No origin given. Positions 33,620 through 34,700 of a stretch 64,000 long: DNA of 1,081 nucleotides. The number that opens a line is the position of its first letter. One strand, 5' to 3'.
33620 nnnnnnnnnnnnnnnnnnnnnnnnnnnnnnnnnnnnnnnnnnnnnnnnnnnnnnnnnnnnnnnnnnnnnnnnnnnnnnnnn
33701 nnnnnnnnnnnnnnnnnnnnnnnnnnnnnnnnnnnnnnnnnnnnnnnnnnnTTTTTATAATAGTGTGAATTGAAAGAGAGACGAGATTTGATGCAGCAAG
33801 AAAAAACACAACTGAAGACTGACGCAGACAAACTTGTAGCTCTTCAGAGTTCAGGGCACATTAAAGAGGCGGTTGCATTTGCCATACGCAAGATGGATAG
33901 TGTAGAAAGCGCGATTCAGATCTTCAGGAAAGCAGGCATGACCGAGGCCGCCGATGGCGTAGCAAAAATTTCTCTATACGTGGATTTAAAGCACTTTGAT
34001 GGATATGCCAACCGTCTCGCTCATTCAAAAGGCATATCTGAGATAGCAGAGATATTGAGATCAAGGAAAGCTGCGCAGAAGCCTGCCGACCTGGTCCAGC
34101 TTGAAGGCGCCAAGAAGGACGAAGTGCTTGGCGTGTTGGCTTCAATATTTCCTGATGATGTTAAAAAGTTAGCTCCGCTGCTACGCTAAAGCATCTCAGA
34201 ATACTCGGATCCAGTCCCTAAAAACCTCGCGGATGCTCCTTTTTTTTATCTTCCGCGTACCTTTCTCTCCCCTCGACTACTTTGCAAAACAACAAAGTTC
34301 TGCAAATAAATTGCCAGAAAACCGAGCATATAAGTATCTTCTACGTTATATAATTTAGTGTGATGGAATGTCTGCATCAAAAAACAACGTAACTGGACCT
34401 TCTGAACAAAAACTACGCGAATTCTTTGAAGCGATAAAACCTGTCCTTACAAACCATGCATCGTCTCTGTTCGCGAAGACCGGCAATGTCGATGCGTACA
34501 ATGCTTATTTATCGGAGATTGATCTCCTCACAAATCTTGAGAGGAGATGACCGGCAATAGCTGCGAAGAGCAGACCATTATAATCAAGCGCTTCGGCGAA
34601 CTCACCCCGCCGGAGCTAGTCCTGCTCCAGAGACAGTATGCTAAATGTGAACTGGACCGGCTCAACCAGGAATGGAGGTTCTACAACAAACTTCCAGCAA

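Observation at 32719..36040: Decaying tandem triplication of a three-gene orphan module between the OADH operon and DUF763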

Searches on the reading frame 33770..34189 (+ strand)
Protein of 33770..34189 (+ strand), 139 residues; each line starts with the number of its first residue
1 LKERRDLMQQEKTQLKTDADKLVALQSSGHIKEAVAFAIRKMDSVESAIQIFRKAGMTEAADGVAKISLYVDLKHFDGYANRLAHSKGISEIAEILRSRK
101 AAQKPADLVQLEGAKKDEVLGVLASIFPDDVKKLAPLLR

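Call 5: search_protein_families(library=pfam, max_evalue=1, proteins=[window:33770-34189:+])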
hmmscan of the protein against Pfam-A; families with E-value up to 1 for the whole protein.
window:33770-34189:+ (139 aa): 2 families
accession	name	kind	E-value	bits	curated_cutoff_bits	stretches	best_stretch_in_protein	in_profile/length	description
PF09681.16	Phage_rep_org_N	-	0.071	13.5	23.3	1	40-77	65-103/121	N-terminal phage replisome organiser (Phage_rep_org_N)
PF20512.3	PMI_typeI_hel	-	0.086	13.8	23.4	0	86-137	38-86/88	Phosphomannose isomerase type I, helical insertion domain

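Call 52: search_protein_families(library=phrogs, max_evalue=0.1, proteins=[window:33770-34189:+])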
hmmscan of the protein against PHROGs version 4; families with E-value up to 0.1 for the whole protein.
window:33770-34189:+ (139 aa): 0 families

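Call 53: search_protein_families(library=padloc, max_evalue=0.1, proteins=[window:33770-34189:+])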
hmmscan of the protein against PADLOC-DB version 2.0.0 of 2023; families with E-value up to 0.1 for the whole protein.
window:33770-34189:+ (139 aa): 1 family
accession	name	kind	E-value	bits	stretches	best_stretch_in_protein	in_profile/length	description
PDLC03268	MTase_II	-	0.031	11.5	1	50-98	59-107/296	Type II methyltransferase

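Call 74: search_protein_families(library=ncbifam, max_evalue=0.1, proteins=[window:33770-34189:+])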
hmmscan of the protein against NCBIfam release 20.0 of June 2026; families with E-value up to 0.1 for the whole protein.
window:33770-34189:+ (139 aa): 0 families

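Call 82: find_homologous_proteins(query=window:33770-34189:+, max_evalue=1)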
Query window:33770-34189:+ (139 aa): 1 proteins with E <= 1 among 48 candidates.
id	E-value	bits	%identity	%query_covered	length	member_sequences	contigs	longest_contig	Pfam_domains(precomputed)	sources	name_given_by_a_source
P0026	9.3e-75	267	100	95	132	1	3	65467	-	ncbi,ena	-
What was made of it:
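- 33770..34189 (+): D2: 139-aa (TTG) or 132-aa (ATG) singleton orphan, preceded by a U-type 3' portion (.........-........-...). Only itself found among 5.8 billion proteins (call 82).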

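Call 99: search_solved_structures(query=window:33770-34189:+, max_evalue=1)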
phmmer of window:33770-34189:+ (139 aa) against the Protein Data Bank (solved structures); distinct sequences matched with E-value up to 1: 5.
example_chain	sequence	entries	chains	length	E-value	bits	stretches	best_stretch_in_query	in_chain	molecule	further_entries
9dbd_A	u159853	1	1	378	0.2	15.4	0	14-56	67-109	Tet4 Variant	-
9dbf_A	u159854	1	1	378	0.2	15.4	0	14-56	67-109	Tet4 Variant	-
5euh_A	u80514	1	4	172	0.26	15.1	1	67-119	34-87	Putative GGDEF domain membrane protein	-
8bd7_S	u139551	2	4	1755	0.5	14.1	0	26-69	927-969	Intraflagellar transport protein 172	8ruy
4zmm_A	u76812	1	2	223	0.99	13.2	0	69-114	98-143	diguanylate cyclase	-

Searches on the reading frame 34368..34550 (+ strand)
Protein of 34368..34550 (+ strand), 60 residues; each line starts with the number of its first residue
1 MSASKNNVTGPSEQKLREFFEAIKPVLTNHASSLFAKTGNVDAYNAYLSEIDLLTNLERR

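Call 5: search_protein_families(library=pfam, max_evalue=1, proteins=[window:34368-34550:+])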
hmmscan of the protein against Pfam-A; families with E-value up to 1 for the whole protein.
window:34368-34550:+ (60 aa): 1 family
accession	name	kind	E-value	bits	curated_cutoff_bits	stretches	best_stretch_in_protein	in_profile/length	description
PF14006.11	YqzL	-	0.073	13.8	27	1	34-44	6-16/44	YqzL-like protein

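Call 52: search_protein_families(library=phrogs, max_evalue=0.1, proteins=[window:34368-34550:+])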
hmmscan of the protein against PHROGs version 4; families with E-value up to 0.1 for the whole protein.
window:34368-34550:+ (60 aa): 0 families

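Call 53: search_protein_families(library=padloc, max_evalue=0.1, proteins=[window:34368-34550:+])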
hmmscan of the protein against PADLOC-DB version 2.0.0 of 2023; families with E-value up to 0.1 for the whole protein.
window:34368-34550:+ (60 aa): 0 families
